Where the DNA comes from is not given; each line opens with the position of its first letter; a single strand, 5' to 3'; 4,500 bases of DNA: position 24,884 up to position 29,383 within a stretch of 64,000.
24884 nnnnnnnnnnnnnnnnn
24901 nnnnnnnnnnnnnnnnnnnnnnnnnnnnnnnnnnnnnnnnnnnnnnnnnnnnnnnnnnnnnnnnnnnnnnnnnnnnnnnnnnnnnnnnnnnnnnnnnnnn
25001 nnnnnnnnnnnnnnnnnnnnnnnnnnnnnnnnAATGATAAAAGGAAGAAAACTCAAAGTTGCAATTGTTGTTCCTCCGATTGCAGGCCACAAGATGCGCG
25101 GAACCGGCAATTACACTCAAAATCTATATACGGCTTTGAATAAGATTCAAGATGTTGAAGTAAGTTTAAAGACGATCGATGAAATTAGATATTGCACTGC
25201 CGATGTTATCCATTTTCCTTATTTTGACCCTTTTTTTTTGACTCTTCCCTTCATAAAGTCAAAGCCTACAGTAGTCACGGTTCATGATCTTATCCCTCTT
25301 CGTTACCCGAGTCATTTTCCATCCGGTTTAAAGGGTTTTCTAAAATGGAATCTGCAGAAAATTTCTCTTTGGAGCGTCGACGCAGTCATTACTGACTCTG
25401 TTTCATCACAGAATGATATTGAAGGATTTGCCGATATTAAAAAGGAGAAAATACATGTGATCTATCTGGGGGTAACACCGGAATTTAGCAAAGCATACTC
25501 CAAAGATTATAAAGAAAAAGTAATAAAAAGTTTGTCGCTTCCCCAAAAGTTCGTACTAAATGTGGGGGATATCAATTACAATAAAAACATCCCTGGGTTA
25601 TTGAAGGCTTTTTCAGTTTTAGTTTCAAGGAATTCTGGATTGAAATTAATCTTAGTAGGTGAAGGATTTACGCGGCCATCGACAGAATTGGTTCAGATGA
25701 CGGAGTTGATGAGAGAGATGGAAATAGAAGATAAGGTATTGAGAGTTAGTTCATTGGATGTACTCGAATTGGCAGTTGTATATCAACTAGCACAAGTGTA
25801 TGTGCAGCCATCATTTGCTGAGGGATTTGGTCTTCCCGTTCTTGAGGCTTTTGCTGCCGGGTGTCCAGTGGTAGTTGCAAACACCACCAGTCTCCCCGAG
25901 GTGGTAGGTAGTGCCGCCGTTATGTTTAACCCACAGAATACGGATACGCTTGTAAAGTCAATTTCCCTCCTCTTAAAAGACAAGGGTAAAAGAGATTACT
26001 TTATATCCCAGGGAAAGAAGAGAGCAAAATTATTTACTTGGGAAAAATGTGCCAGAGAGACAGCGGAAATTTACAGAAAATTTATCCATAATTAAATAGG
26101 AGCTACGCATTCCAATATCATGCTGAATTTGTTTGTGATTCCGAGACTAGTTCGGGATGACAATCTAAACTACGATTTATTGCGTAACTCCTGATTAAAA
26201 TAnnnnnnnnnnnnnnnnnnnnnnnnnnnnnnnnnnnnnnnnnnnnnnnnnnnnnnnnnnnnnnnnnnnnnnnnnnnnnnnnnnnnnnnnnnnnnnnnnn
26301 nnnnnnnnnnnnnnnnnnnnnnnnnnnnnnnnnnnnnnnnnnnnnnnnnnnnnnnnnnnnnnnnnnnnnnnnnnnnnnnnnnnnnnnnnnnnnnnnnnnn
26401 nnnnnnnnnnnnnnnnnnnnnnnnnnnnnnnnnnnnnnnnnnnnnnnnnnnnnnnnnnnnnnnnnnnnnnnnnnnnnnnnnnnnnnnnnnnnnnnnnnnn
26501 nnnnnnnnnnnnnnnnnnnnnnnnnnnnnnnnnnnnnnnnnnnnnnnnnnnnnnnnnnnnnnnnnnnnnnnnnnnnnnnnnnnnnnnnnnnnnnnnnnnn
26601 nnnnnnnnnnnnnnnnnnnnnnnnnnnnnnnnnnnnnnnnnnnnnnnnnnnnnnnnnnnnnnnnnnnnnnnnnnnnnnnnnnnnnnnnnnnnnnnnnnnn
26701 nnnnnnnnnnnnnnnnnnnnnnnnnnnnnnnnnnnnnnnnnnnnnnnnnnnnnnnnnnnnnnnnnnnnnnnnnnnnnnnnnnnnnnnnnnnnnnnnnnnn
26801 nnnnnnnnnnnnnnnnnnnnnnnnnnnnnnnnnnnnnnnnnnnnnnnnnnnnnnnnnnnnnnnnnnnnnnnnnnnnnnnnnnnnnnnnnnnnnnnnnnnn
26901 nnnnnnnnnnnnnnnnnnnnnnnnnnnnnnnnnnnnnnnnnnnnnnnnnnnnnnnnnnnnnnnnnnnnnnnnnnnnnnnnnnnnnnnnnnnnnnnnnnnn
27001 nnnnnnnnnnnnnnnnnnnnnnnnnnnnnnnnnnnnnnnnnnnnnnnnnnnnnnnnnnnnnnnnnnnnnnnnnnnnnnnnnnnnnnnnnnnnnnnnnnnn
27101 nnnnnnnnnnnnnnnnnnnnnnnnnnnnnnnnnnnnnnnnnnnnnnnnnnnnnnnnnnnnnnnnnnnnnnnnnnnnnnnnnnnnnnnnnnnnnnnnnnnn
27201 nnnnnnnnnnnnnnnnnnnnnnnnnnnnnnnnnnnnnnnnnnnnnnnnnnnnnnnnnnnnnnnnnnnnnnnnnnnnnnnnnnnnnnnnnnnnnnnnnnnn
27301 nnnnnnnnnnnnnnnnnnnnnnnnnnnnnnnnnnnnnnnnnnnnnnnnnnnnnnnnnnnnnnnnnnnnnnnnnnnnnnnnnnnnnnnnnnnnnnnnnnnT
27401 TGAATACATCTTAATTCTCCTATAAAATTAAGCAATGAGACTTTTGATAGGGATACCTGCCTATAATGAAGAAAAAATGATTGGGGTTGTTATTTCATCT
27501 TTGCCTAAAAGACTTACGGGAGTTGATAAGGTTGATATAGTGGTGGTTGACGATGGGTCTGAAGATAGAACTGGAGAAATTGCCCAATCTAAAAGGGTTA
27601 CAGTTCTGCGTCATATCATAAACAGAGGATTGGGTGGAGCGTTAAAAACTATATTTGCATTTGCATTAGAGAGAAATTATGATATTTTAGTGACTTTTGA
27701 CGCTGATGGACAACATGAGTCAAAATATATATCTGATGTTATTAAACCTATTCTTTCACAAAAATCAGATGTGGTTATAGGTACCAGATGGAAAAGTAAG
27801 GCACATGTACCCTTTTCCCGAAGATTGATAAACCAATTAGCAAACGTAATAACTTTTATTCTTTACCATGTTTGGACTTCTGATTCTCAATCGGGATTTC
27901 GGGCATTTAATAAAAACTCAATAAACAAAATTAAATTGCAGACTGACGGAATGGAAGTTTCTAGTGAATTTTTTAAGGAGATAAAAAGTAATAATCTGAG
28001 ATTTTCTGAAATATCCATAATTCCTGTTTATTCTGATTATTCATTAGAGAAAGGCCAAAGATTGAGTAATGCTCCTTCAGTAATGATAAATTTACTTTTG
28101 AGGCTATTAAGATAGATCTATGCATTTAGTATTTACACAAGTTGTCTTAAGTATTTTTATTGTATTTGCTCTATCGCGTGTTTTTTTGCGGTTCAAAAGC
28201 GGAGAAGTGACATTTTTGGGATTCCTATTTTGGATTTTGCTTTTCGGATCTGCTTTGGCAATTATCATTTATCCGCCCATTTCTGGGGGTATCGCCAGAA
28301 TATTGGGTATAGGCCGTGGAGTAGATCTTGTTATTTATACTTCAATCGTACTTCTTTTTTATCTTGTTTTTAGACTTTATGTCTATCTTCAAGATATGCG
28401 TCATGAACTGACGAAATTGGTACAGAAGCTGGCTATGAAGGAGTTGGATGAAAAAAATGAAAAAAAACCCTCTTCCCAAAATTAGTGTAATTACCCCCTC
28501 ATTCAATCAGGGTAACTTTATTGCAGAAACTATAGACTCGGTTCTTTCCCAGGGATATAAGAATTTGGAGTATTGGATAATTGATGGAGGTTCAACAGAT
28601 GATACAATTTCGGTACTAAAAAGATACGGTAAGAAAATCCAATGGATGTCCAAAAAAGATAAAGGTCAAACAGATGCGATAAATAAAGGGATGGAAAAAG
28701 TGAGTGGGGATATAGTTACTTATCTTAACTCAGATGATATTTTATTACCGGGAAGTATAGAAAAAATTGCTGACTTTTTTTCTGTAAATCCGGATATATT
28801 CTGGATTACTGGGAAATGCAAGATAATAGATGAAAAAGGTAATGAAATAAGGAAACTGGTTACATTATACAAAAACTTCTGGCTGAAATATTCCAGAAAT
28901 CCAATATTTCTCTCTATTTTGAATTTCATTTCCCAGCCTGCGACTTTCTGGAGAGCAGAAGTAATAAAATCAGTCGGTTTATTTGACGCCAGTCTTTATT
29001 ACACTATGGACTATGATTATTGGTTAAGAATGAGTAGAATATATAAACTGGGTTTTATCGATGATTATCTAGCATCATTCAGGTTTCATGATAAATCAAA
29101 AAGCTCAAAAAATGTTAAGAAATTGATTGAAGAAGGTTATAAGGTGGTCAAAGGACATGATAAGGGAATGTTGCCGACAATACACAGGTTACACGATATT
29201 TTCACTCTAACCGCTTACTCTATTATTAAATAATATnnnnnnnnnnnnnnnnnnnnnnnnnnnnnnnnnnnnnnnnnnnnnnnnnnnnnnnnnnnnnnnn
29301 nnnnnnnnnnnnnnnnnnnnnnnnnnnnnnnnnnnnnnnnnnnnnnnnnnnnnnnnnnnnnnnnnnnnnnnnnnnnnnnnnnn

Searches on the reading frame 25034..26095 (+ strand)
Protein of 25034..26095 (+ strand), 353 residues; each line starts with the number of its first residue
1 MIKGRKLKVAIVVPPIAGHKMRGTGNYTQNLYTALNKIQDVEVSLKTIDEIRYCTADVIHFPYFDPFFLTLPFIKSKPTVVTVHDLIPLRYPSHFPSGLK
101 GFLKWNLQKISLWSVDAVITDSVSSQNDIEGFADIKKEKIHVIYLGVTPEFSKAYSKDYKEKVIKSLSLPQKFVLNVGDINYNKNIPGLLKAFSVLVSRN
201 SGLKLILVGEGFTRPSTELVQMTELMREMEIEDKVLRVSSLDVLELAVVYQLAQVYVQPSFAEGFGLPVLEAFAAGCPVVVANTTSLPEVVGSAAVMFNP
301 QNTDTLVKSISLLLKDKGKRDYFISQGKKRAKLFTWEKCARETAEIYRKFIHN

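Call 5: search_protein_families(library=pfam, proteins=[window:25034-26095:+], max_evalue=0.01)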
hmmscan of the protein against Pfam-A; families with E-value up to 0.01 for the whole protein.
window:25034-26095:+ (353 aa): 6 families
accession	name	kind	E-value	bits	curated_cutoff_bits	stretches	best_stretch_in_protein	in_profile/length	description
PF00534.26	Glycos_transf_1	-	1.3e-30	106.7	26.4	1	168-330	12-172/172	Glycosyl transferases group 1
PF13692.12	Glyco_trans_1_4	-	1.5e-22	80.8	27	1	173-316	3-142/142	Glycosyl transferases group 1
PF13439.12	Glyco_transf_4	-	1.9e-13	51.3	28.5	1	44-150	61-169/170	Glycosyltransferase Family 4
PF20706.3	GT4-conflict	-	2.7e-08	33.6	26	1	184-293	212-322/385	Family 4 Glycosyltransferase in conflict systems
PF13579.12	Glyco_trans_4_4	-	2.7e-05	25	29.7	1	56-146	72-158/158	Glycosyl transferase 4-like domain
PF13524.12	Glyco_trans_1_2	-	0.00023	21.6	25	1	234-341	28-140/144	Glycosyl transferase-like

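Call 6: search_protein_families(library=ncbifam, proteins=[window:25034-26095:+], max_evalue=0.01)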
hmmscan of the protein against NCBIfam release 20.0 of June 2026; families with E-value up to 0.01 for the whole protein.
window:25034-26095:+ (353 aa): 32 families (the best 25 are shown)
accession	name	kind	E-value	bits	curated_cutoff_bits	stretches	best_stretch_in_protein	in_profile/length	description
TIGR02149.1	glgA_Coryne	subfamily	3.1e-28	99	302.4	1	74-350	104-390/391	glycogen synthase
TIGR04047.1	MSMEG_0565_glyc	hypoth_equivalog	7.4e-25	87.8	259.85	1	144-348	165-372/373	MSMEG_0565 family glycosyltransferase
TIGR03449.1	mycothiol_MshA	equivalog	8e-23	81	462.5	1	116-352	166-405/406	D-inositol-3-phosphate glycosyltransferase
TIGR03999.1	thiol_BshA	equivalog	2.4e-21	76.1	273.7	1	111-351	141-374/375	N-acetyl-alpha-D-glucosaminyl L-malate synthase BshA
TIGR04157.1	glyco_rSAM_CFB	subfamily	6.8e-20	71.4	400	1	113-295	168-343/406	TIGR04157 family glycosyltransferase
TIGR03088.1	stp2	hypoth_equivalog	1.9e-18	66.7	409.05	1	130-349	152-372/374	TIGR03088 family PEP-CTERM/XrtA system glycosyltransferase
NF041876.1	EPS_EpsE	equivalog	1.8e-15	57.1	400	1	133-331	181-376/389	exopolysaccharide biosynthesis GT4 family glycosyltransferase EpsE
NF038295.1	EPS_HpsP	equivalog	5.1e-14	52.1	550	1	141-350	179-387/388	hormogonium polysaccharide biosynthesis glycosyltransferase HpsP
NF053787.1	GlcN_PG_synth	equivalog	1.9e-13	50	480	1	131-350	157-359/361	N-acetylglucosaminyl phosphatidylglycerol synthase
NF012028.0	PRK15484.1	subfamily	7.6e-13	48.3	618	1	140-345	163-373/380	lipopolysaccharide N-acetylglucosaminyltransferase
NF050063.1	ProtGlycPglJ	equivalog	8e-13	48.3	500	1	99-343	129-359/363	N-acetylgalactosamine-N,N'-diacetylbacillosaminyl-diphospho-undecaprenol 4-alpha-N-acetylgalactosaminyltransferase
NF047684.1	TeichurnBiosyTuaC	equivalog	1.8e-12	46.9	550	1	78-349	134-388/391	teichuronic acid biosynthesis protein TuaC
NF038298.1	EPS_HpsO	equivalog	7.6e-11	41.4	575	1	154-350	182-387/388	hormogonium polysaccharide biosynthesis glycosyltransferase HpsO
NF041010.1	glycosy_Agl16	equivalog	8.5e-11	41.3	575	1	106-349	125-350/352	glycosylation protein Agl16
NF049988.1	MGlcDAGSynMgs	equivalog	1.4e-10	41.1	400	1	149-352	189-389/398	alpha-monoglucosyldiacylglycerol synthase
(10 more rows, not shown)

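Call 38: search_solved_structures(query=window:25034-26095:+, max_evalue=0.00001)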
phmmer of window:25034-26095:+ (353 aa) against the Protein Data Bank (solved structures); distinct sequences matched with E-value up to 0.00001: 15.
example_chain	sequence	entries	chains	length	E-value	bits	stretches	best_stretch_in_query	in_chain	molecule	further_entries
7qsg_A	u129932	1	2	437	3.6e-16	62.6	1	108-351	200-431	D-inositol 3-phosphate glycosyltransferase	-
6kih_A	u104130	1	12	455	7.3e-15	58.3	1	167-350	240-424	Tll1590 protein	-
3c4q_A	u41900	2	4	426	7.7e-14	55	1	116-351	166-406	Predicted glycosyltransferases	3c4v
3c48_A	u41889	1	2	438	8.2e-14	54.9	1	116-351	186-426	Predicted glycosyltransferases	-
6tvp_A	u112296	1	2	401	7.1e-11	45.2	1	74-349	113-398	Alpha-maltose-1-phosphate synthase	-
5d00_A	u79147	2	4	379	8e-11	45.1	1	100-298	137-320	N-acetyl-alpha-D-glucosaminyl L-malate synthase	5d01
2jjm_A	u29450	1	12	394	3.2e-09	39.8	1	164-317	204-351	GLYCOSYL TRANSFERASE, GROUP 1 FAMILY PROTEIN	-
3mbo_A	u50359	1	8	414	3.6e-09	39.6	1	164-317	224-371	Glycosyltransferase, group 1 family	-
6n1x_A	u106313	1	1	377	3.6e-09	39.6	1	40-295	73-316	Glycosyltransferase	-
6d9t_A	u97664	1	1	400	4.3e-09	39.4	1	40-295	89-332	Glycosyl transferase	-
5i45_A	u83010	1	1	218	8.9e-09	38.3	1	161-327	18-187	Glycosyl transferases group 1 family protein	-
3fro_A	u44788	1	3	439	2.6e-07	33.5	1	56-348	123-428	GlgA glycogen synthase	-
2bis_A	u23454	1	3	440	2.6e-07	33.5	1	56-348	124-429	GLGA GLYCOGEN SYNTHASE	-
3l01_A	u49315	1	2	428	4.2e-07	32.8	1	56-346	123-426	GlgA glycogen synthase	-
2r60_A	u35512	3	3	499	8.4e-06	28.6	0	251-348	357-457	Glycosyl transferase, group 1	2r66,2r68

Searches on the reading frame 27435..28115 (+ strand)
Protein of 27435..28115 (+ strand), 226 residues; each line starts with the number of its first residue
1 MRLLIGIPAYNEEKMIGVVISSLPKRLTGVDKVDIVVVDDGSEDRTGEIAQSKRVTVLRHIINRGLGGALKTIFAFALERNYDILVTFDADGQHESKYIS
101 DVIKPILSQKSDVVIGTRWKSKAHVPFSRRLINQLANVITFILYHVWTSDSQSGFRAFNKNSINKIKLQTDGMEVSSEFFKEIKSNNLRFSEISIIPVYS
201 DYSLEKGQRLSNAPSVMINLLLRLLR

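Call 5: search_protein_families(library=pfam, proteins=[window:27435-28115:+], max_evalue=0.01)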
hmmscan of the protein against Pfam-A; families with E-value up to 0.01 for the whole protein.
window:27435-28115:+ (226 aa): 1 family
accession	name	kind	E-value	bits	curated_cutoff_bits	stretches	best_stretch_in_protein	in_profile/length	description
PF00535.33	Glycos_transf_2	-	8.7e-26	91.3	23.3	1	5-163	2-164/168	Glycosyl transferase family 2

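Call 6: search_protein_families(library=ncbifam, proteins=[window:27435-28115:+], max_evalue=0.01)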
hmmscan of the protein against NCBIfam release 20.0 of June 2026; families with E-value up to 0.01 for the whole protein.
window:27435-28115:+ (226 aa): 17 families
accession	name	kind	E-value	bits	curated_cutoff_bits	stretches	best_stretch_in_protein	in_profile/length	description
NF058614.1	PPMAGASynPpgS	equivalog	2.1e-41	141.8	370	1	6-223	5-222/226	polyprenyl-phospho-N-acetylgalactosaminyl synthase PpgS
TIGR04182.1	glyco_TIGR04182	equivalog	3.2e-26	92.4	325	1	5-195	4-188/293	S-layer glycoprotein N-glycosyltransferase AglJ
NF041391.1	DPhHxTase_Halo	equivalog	7.9e-16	57.7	375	1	9-180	3-166/213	dolichyl-phosphate hexose transferase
NF047588.1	GlcsyltransPgfSStrep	equivalog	4.2e-10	39.3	500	1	1-167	1-168/308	glycosyltransferase PgfS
NF041875.1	EPS_EpsD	equivalog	2.5e-08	33.7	370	1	7-117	5-115/325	exopolysaccharide biosynthesis glycosyltransferase EpsD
NF010496.0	PRK13915.1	equivalog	2.8e-08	33.2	262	1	5-110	35-146/307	glucosyl-3-phosphoglycerate synthase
TIGR03937.1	PgaC_IcaA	equivalog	5.7e-08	32.1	422.3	1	6-107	50-151/407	poly-beta-1,6-N-acetyl-D-glucosamine synthase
NF007986.1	PRK10714.1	equivalog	6.4e-08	32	529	1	5-137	10-143/316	undecaprenyl-phosphate 4-deoxy-4-formamido-L-arabinose transferase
TIGR04283.1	glyco_like_mftF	equivalog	2.5e-07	30.5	182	1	7-101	5-92/221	TIGR04283 family arsenosugar biosynthesis glycosyltransferase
NF041865.1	EpsU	equivalog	6.8e-06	25.3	700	1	5-98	43-139/394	exopolysaccharide biosynthesis GT2 family glycosyltransferase EpsU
TIGR03469.1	HpnB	hypoth_equivalog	8.6e-06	25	379.25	1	7-58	50-108/386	hopene-associated glycosyltransferase HpnB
TIGR03965.1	mycofact_glyco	equivalog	2.5e-05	23.3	280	1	6-69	79-145/467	mycofactocin biosynthesis glycosyltransferase MftF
TIGR01556.1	rhamnosyltran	subfamily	8.9e-05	21.8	200.55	1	32-116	21-109/281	rhamnosyltransferase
NF007482.0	PRK10073.1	equivalog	0.00034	19.7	423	1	3-53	8-56/334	glycosyltransferase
NF053846.1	glyco_with_XrtP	equivalog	0.0007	18.4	520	1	7-98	47-135/440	XrtP-associated glycosyltransferase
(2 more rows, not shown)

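Call 21: search_solved_structures(query=window:27435-28115:+, max_evalue=0.001)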
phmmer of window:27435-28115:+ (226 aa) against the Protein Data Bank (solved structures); distinct sequences matched with E-value up to 0.001: 7.
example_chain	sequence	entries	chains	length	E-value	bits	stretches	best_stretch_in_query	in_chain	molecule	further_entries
5mlz_A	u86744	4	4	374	4.6e-15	59.1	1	1-180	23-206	Dolichol monophosphate mannose synthase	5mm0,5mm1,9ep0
2z87_A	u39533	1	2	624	3.4e-06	30.2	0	4-140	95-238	Chondroitin synthase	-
2z86_A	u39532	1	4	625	3.4e-06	30.2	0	4-140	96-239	Chondroitin synthase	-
6p61_A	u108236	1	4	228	8.5e-06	28.9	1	6-107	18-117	Glycosyltransferase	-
9bhc_C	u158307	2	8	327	0.00034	23.6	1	4-123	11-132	Undecaprenyl-phosphate 4-deoxy-4-formamido-L-arabinose transferase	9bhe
8vxh_A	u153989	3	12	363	0.00043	23.3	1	4-123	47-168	Undecaprenyl-phosphate 4-deoxy-4-formamido-L-arabinose transferase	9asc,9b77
9hwj_A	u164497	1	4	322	0.00045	23.3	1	4-122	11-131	Undecaprenyl-phosphate 4-deoxy-4-formamido-L-arabinose transferase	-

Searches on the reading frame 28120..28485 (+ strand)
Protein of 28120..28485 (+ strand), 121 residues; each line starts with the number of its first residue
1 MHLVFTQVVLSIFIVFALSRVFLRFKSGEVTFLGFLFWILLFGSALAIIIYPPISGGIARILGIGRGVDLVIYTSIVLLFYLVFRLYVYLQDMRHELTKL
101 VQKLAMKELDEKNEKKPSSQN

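Call 5: search_protein_families(library=pfam, proteins=[window:28120-28485:+], max_evalue=0.01)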
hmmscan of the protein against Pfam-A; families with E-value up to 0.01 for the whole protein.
window:28120-28485:+ (121 aa): 1 family
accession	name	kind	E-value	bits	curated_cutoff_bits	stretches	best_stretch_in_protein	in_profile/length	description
PF10066.14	DUF2304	-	4.2e-20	72.4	25.5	1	6-108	2-104/106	Uncharacterized conserved protein (DUF2304)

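Call 6: search_protein_families(library=ncbifam, proteins=[window:28120-28485:+], max_evalue=0.01)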
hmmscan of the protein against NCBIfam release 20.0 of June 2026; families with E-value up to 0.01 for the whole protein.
window:28120-28485:+ (121 aa): 0 families

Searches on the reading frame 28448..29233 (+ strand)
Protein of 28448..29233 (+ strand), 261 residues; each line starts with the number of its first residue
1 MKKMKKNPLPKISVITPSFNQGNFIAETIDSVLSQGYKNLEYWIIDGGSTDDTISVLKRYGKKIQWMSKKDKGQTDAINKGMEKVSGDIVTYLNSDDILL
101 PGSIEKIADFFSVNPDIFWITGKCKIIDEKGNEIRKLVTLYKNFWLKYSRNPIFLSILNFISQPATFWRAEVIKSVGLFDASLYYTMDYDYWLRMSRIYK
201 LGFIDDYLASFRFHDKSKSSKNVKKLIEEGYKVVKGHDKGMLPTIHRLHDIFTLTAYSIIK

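Call 5: search_protein_families(library=pfam, proteins=[window:28448-29233:+], max_evalue=0.01)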
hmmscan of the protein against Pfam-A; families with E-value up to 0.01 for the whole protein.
window:28448-29233:+ (261 aa): 4 families
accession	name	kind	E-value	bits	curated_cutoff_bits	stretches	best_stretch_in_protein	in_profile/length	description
PF00535.33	Glycos_transf_2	-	5.8e-27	95.1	23.3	1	13-149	1-140/168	Glycosyl transferase family 2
PF13641.12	Glyco_tranf_2_3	-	1.3e-14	55.2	27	1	10-197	1-196/230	Glycosyltransferase like family 2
PF10111.15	Glyco_tranf_2_2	-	4.4e-09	36.7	27.3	1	20-197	9-201/276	Glycosyltransferase like family 2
PF13632.12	Glyco_trans_2_3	-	0.00016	22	27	1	89-215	1-123/198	Glycosyl transferase family group 2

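Call 6: search_protein_families(library=ncbifam, proteins=[window:28448-29233:+], max_evalue=0.01)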
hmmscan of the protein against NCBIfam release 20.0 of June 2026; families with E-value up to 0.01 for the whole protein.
window:28448-29233:+ (261 aa): 24 families
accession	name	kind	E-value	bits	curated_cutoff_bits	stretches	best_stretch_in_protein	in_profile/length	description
NF047683.1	TeichurnBiosyTuaG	equivalog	5.5e-23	81.9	400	1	9-143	5-142/252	teichuronic acid biosynthesis protein TuaG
TIGR03937.1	PgaC_IcaA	equivalog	4.3e-17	62.2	422.3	1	2-181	37-220/407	poly-beta-1,6-N-acetyl-D-glucosamine synthase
NF007482.0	PRK10073.1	equivalog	4.8e-16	58.7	423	1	7-109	3-108/334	glycosyltransferase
NF053739.1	GlytfEpsEBac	equivalog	6.2e-15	54.9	450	1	10-135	1-132/265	glycosyltransferase EpsE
NF050050.1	ProtGlycPglI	equivalog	1.3e-13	51.1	500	1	10-124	2-119/306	GalNAc(5)-diNAcBac-PP-undecaprenol beta-1,3-glucosyltransferase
TIGR04283.1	glyco_like_mftF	equivalog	1.9e-12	47.3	182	1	12-144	1-127/221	TIGR04283 family arsenosugar biosynthesis glycosyltransferase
TIGR03111.1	glyc2_xrt_Gpos1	hypoth_equivalog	2.5e-12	46.3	363.95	1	5-150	43-197/439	TIGR03111 family XrtG-associated glycosyltransferase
TIGR04009.1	wcaE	equivalog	1.4e-11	44.2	369.2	1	12-203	3-183/248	colanic acid biosynthesis glycosyltransferase WcaE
NF038299.1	EPS_HpsN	equivalog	2.2e-10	40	425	1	10-123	1-118/317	hormogonium polysaccharide biosynthesis glycosyltransferase HpsN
TIGR04182.1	glyco_TIGR04182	equivalog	3.9e-10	39.6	325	1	12-107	2-93/293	S-layer glycoprotein N-glycosyltransferase AglJ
TIGR03965.1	mycofact_glyco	equivalog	3e-08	33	280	1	6-196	70-264/467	mycofactocin biosynthesis glycosyltransferase MftF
NF010496.0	PRK13915.1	equivalog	6.7e-08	32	262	1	10-97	31-127/307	glucosyl-3-phosphoglycerate synthase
NF041394.1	GtaseAglG_Halo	equivalog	1.7e-07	30.8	440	1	13-111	4-107/304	glucosyl-dolichyl phosphate glucuronosyltransferase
NF041875.1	EPS_EpsD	equivalog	2.3e-07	30.5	370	1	12-197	1-191/325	exopolysaccharide biosynthesis glycosyltransferase EpsD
TIGR04242.1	nodulat_NodC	equivalog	3.2e-07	29.6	550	1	3-125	41-169/395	chitooligosaccharide synthase NodC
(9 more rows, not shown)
